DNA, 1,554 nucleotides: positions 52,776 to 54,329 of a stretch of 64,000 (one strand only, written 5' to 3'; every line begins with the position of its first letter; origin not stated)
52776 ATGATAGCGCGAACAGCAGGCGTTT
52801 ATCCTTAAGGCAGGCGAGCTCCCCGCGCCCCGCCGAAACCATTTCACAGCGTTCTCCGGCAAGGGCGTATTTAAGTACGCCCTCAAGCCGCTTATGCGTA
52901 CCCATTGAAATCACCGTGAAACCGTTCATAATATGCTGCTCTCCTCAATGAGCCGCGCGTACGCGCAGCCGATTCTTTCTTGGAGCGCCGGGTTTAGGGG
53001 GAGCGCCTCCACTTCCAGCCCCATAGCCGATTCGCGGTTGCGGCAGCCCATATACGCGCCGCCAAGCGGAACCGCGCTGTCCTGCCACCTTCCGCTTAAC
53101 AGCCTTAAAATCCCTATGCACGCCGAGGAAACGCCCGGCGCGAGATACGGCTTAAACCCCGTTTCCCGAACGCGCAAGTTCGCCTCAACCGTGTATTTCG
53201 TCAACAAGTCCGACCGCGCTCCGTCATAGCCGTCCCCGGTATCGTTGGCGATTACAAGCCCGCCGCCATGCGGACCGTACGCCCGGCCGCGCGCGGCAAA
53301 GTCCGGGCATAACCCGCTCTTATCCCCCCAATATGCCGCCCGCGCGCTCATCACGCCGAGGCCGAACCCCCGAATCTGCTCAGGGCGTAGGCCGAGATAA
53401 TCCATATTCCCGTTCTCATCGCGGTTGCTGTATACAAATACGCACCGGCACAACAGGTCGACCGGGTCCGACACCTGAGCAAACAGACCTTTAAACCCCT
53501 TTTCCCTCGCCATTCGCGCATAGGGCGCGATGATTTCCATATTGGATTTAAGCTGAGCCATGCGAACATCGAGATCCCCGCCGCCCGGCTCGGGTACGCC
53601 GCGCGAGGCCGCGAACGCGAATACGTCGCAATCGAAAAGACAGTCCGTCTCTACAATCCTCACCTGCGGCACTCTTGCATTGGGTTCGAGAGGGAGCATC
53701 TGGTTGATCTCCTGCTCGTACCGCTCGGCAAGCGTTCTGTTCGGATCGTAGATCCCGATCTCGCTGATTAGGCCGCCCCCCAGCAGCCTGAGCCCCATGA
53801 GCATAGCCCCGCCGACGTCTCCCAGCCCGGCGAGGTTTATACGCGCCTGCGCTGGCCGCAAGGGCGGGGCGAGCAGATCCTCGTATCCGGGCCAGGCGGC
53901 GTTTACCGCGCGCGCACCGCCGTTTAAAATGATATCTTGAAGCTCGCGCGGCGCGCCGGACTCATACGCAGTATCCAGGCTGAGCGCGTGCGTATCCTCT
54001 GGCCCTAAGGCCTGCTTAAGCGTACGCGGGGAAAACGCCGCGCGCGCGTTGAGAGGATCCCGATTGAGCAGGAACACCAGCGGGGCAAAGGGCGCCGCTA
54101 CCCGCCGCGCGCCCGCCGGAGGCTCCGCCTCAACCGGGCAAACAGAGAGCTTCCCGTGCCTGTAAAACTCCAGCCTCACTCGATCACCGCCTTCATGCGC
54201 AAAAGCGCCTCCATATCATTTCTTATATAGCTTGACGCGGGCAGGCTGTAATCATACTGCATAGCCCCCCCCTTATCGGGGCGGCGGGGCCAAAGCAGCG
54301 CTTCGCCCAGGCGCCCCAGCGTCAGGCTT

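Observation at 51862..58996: The giant nucleotide-enzyme gene is translationally coupled to an atypical LDH/MDH-like dehydrogenase and a double flavodoxin-fold FMN-reductase-like protein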

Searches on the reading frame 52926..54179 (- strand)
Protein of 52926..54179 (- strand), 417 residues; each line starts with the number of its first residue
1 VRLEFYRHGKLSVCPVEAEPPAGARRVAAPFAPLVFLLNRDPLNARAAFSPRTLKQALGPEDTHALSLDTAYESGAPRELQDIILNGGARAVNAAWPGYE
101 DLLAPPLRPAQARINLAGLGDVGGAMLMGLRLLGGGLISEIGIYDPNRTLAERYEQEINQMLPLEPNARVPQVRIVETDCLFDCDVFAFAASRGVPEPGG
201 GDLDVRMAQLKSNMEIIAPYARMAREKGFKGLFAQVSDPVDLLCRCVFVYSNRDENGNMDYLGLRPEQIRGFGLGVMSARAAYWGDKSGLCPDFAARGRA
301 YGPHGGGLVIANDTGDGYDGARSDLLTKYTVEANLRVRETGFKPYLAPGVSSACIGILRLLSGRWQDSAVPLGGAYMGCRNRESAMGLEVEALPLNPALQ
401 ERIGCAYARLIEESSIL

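Call 5: search_protein_families(library=pfam, proteins=[window:52926-54179:-], max_evalue=0.01)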
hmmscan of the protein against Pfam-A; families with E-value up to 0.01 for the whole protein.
window:52926-54179:- (417 aa): 1 family
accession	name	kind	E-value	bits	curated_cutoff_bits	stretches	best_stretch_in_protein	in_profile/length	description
PF00056.29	Ldh_1_N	-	0.00036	21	27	1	113-256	2-137/141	lactate/malate dehydrogenase, NAD binding domain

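Call 6: search_protein_families(library=ncbifam, proteins=[window:52926-54179:-], max_evalue=0.01)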
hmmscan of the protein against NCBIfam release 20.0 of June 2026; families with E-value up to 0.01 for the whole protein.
window:52926-54179:- (417 aa): 2 families
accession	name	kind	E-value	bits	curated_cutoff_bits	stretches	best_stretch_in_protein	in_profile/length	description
TIGR01771.1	L-LDH-NAD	equivalog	5.9e-06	25.8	303.55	1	117-254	2-130/299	L-lactate dehydrogenase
NF000824.0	PRK00066.1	subfamily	2e-05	24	339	1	111-251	6-137/316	L-lactate dehydrogenase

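Call 10: search_solved_structures(query=window:52926-54179:-, max_evalue=1, show_alignments=2)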
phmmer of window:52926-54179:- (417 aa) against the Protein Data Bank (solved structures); distinct sequences matched with E-value up to 1: 18.
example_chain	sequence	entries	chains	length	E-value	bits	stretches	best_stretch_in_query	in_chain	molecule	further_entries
4lmr_A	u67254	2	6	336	0.00027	23.3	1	98-248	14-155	L-lactate dehydrogenase 1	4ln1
4q3n_A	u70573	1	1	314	0.003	19.8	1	113-248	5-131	MGS-M5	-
2zqy_A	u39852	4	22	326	0.0041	19.4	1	113-252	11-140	L-lactate dehydrogenase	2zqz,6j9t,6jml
1hyh_A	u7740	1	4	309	0.0043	19.3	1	113-244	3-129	L-2-HYDROXYISOCAPROATE DEHYDROGENASE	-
6j9s_A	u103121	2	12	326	0.0052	19.1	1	113-252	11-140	L-lactate dehydrogenase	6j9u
3pqd_A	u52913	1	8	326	0.0078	18.5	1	113-252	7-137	L-lactate dehydrogenase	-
3pqe_A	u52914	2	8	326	0.0081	18.4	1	113-252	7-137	L-lactate dehydrogenase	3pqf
1ldn_A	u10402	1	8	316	0.0097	18.2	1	112-252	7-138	L-LACTATE DEHYDROGENASE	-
1ldb_A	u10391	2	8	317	0.0098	18.2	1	112-252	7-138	APO-L-LACTATE DEHYDROGENASE | L-LACTATE DEHYDROGENASE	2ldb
9dq7_P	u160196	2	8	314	0.017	17.3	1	113-251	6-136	L-lactate dehydrogenase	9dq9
1ez4_A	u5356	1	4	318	0.048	15.9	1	178-252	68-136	LACTATE DEHYDROGENASE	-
1llc_A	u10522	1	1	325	0.076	15.2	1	113-252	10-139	L-LACTATE DEHYDROGENASE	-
9jlo_A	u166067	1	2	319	0.08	15.1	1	115-251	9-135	L-lactate dehydrogenase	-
3d0o_A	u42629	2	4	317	0.11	14.7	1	114-252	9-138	L-lactate dehydrogenase 1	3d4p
3h3j_A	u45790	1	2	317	0.2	13.9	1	114-252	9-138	L-lactate dehydrogenase 1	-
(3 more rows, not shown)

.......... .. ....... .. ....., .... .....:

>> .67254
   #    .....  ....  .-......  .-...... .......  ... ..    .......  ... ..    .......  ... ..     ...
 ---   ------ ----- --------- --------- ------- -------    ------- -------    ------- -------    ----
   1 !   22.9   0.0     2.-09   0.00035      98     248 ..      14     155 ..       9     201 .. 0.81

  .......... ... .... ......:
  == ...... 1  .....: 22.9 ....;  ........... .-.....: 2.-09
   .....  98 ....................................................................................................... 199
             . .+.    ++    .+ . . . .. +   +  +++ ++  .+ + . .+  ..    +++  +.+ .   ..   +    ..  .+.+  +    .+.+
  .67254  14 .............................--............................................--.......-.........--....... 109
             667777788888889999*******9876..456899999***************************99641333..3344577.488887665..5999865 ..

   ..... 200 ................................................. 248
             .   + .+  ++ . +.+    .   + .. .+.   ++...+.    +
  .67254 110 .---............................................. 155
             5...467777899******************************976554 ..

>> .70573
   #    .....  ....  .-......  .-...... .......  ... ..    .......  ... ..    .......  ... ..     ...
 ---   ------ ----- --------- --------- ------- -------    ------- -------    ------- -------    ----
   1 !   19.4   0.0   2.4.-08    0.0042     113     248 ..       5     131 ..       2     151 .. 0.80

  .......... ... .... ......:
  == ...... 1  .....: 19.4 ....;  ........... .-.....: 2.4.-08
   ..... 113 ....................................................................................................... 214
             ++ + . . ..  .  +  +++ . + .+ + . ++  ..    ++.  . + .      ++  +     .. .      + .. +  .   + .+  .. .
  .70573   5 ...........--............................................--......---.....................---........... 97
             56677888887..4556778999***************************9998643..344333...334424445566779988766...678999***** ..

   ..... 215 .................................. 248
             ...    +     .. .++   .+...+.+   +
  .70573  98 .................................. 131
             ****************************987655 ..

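Call 12: find_related_loci(query=window:52926-54179:-, collection=genome_contigs, flank=10000)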
Query window:52926-54179:- (417 aa) in genome_contigs; peptide patterns used: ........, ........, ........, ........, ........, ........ (x = any residue, [..] = any of these).
70 stretches matched a pattern; 4 encode a relative of the query (tblastn E <= 1e-3); 4 distinct loci.
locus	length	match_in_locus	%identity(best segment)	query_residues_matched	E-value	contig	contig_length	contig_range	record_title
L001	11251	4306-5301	48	77-410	1e-95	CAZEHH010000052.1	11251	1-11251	MAG TPA_asm: uncultured Peptostreptococcaceae bacterium isolate binchicken_co42_314 genome assembly, contig: NODE_9313_l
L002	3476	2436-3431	47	77-410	1e-94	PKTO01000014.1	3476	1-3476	MAG: Clostridiales bacterium isolate BM714 sc_13757, whole genome shotgun sequence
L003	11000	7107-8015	48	87-403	9e-69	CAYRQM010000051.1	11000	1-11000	MAG TPA_asm: uncultured Christensenella sp. isolate SRP192927_co9_293 genome assembly, contig: NODE_5278_length_11000_co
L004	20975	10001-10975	49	84-410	8e-89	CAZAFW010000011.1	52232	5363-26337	MAG TPA_asm: uncultured Peptostreptococcaceae bacterium isolate binchicken_co218_120 genome assembly, contig: NODE_332_l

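Call 13: find_homologous_proteins(query=window:52926-54179:-)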
Query window:52926-54179:- (417 aa): 4636 proteins with E <= 0.001 among 8000 candidates; the best 120 are listed.
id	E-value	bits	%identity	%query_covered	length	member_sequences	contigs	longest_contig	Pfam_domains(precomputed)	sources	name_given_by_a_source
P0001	2.9e-277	937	99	100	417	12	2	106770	-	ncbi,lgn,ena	-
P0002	2.4e-241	819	86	100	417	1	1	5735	-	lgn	-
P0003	4.2e-132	459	54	99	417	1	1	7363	-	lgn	-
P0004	6.0e-123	429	51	98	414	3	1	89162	-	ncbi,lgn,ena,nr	ncbi:MAG: L-lactate dehydrogenase 2 [Firmicutes bacterium ADurb.Bin182]|nr:MAG: L-lactate dehydrogen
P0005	1.7e-122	428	52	97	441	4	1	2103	-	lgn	-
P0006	4.1e-120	420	52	98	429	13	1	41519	-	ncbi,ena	-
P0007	3.5e-117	410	51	98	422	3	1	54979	-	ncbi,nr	ncbi:MAG TPA: lactate dehydrogenase [Clostridia bacterium]|nr:lactate dehydrogenase [Clostridia bact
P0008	7.5e-117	409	50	98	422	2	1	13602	-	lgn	-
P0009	3.8e-113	397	53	96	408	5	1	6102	-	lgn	-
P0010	4.0e-113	397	52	98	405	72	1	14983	-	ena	-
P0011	1.1e-112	395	50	98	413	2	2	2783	-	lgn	-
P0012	2.5e-112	394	53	96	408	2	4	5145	-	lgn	-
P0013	4.2e-111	390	48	98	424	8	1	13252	-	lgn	-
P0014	1.3e-110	388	50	98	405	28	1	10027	-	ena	-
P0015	2.5e-110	388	50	98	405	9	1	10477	-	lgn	-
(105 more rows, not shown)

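Call 17: search_protein_families(library=pfam, proteins=[L004:4831-9726:+, L004:9737-10993:+, L004:10965-12038:+, L004:12051-12827:+, L004:3877-4770:+, L004:3010-3840:+, L004:13130-15145:-, L003:9132-10379:+, L003:109-2151:+], max_evalue=0.001)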
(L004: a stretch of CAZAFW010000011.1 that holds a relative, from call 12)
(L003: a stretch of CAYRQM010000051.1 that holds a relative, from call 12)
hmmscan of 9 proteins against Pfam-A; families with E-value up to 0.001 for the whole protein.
L004:4831-9726:+ (1631 aa): 2 families
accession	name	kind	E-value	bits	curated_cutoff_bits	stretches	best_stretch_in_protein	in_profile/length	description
PF01467.32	CTP_transf_like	-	8.7e-08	32.9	21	1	928-1090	1-132/133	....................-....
PF25801.1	HEAT_GCN1_C_2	-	0.00073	19.5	27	0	416-472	30-86/288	Stalled ribosome sensor GCN1-like, HEAT repeats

L004:9737-10993:+ (418 aa): 1 family
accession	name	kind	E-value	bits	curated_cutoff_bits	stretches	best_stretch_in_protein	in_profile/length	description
PF00056.29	Ldh_1_N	-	8.7e-07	29.5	27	1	117-262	2-139/141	lactate/malate dehydrogenase, NAD binding domain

L004:10965-12038:+ (357 aa): 1 family
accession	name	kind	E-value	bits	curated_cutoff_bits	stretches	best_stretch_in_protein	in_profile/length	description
PF03358.20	FMN_red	-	2e-20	73.4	24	1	171-324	1-147/152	NADPH-dependent FMN reductase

L004:12051-12827:+ (258 aa): 0 families

L004:3877-4770:+ (297 aa): 1 family
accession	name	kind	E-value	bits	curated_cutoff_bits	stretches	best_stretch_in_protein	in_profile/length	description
PF03631.20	Virul_fac_BrkB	-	9.3e-57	193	33.7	1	21-271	2-256/259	Virulence factor BrkB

L004:3010-3840:+ (276 aa): 2 families
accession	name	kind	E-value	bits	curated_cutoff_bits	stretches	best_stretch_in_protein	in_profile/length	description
PF00793.26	DAHP_synth_1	-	4.5e-80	268.9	25.5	1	29-259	9-251/270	DAHP synthetase I family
PF03102.20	NeuB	-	4.2e-12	46.5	22.1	1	84-273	52-233/241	NeuB family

L004:13130-15145:- (671 aa): 0 families

L003:9132-10379:+ (415 aa): 3 families
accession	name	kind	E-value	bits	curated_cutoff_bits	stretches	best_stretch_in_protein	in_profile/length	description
PF19583.5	ODP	-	2.3e-15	57.4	27.2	1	50-241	3-194/194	ODP family beta lactamase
PF00753.33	Lactamase_B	-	4.1e-10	40.3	22.7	1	49-191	5-161/196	Metallo-beta-lactamase superfamily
PF00258.30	Flavodoxin_1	-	8.7e-05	23.1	25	1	270-382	1-122/143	Flavodoxin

L003:109-2151:+ (680 aa): 0 families

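Call 41: search_solved_structures(query=A3, max_evalue=0.01, show_alignments=2)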
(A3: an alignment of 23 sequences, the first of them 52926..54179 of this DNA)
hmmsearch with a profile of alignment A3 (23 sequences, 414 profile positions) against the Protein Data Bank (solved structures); distinct sequences matched with E-value up to 0.01: 19.
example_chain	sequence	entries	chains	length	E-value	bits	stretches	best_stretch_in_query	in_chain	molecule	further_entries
4q3n_A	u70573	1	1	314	8e-06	28.5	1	110-269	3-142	MGS-M5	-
2zqy_A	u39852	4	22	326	9.5e-06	28.3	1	107-250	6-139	L-lactate dehydrogenase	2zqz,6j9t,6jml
6j9s_A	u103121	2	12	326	1e-05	28.1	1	107-250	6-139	L-lactate dehydrogenase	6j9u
4lmr_A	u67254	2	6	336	1.6e-05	27.5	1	106-250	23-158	L-lactate dehydrogenase 1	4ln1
3d0o_A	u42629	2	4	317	2.1e-05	27.2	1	107-250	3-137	L-lactate dehydrogenase 1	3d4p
1hyh_A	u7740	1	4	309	2.3e-05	27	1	112-243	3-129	L-2-HYDROXYISOCAPROATE DEHYDROGENASE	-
3h3j_A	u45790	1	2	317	3.7e-05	26.3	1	107-250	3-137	L-lactate dehydrogenase 1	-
1ldn_A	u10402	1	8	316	0.00021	23.9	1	107-249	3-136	L-LACTATE DEHYDROGENASE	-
1ldb_A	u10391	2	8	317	0.00021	23.8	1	107-249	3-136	APO-L-LACTATE DEHYDROGENASE | L-LACTATE DEHYDROGENASE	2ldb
9dq7_P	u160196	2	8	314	0.00035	23.1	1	110-245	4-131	L-lactate dehydrogenase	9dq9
4m1q_A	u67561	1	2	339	0.00042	22.8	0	106-250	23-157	L-lactate dehydrogenase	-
3wsv_A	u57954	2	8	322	0.00047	22.7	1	107-250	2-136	L-lactate dehydrogenase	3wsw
1llc_A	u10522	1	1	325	0.0007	22.1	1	107-250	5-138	L-LACTATE DEHYDROGENASE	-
9jlo_A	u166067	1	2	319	0.002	20.6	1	108-248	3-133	L-lactate dehydrogenase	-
3pqd_A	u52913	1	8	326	0.0024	20.4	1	109-250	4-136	L-lactate dehydrogenase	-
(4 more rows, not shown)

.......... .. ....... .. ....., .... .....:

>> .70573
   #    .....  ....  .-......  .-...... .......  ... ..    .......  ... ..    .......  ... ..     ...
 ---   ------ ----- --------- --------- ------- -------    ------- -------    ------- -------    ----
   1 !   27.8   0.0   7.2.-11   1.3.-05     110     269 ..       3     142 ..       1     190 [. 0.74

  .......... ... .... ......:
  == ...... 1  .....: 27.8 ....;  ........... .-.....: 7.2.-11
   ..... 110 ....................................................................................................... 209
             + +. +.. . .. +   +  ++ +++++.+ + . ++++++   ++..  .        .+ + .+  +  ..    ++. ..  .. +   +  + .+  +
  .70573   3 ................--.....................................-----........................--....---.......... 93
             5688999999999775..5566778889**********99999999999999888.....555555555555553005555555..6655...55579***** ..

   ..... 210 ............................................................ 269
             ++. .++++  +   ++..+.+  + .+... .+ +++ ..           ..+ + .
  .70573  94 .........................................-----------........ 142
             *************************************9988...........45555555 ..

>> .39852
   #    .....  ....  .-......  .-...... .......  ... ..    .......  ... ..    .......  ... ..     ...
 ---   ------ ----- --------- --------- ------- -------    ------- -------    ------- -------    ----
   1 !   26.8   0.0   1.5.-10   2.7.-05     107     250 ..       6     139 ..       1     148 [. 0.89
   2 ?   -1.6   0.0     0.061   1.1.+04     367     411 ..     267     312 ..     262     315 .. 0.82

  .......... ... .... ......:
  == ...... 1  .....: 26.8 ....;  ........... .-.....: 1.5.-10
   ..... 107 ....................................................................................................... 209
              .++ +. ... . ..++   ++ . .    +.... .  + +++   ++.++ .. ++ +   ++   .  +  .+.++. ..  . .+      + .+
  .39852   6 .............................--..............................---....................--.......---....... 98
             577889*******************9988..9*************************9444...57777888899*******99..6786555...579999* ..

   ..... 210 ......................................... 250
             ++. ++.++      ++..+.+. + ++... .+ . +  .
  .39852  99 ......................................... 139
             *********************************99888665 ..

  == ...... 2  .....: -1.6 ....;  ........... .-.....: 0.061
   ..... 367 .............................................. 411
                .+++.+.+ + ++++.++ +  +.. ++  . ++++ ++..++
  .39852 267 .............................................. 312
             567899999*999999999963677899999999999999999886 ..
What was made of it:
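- On L-LDH / MDH: The Arg109 equivalence is shown by the phmmer alignment to PDB LDHs (calls 10, 41).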

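Call 44: search_protein_families(library=padloc, proteins=[window:52926-54179:-], max_evalue=0.01)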
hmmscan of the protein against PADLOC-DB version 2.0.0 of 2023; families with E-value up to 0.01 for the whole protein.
window:52926-54179:- (417 aa): 0 families

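Call 75: find_encoding_contigs(protein=P0001, flank=1000, max_places=4)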
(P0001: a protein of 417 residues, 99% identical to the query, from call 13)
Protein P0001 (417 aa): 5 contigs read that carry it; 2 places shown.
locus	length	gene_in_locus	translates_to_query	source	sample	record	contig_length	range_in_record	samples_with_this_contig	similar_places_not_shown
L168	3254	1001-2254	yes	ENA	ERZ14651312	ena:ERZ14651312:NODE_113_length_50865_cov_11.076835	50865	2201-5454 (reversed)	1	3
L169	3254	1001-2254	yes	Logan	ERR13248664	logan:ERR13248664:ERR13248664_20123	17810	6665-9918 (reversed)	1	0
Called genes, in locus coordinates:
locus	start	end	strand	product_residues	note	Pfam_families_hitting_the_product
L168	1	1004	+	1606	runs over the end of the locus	PF01467:CTP_transf_like (weak)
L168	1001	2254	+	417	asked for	-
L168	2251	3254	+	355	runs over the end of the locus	PF03358:FMN_red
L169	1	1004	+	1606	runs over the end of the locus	PF01467:CTP_transf_like (weak)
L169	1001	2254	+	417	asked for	-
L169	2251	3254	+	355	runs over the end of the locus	PF03358:FMN_red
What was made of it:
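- Checked: Independent gene calls on two metagenome contigs give the same products: 1606, 417 and 355 aa, with 4-nt overlaps (call 75).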

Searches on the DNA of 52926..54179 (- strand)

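Call 84: search_rna_families(sources=[L004, L009, L020, L023, L063, L074, L082, L086], threshold=gathering)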
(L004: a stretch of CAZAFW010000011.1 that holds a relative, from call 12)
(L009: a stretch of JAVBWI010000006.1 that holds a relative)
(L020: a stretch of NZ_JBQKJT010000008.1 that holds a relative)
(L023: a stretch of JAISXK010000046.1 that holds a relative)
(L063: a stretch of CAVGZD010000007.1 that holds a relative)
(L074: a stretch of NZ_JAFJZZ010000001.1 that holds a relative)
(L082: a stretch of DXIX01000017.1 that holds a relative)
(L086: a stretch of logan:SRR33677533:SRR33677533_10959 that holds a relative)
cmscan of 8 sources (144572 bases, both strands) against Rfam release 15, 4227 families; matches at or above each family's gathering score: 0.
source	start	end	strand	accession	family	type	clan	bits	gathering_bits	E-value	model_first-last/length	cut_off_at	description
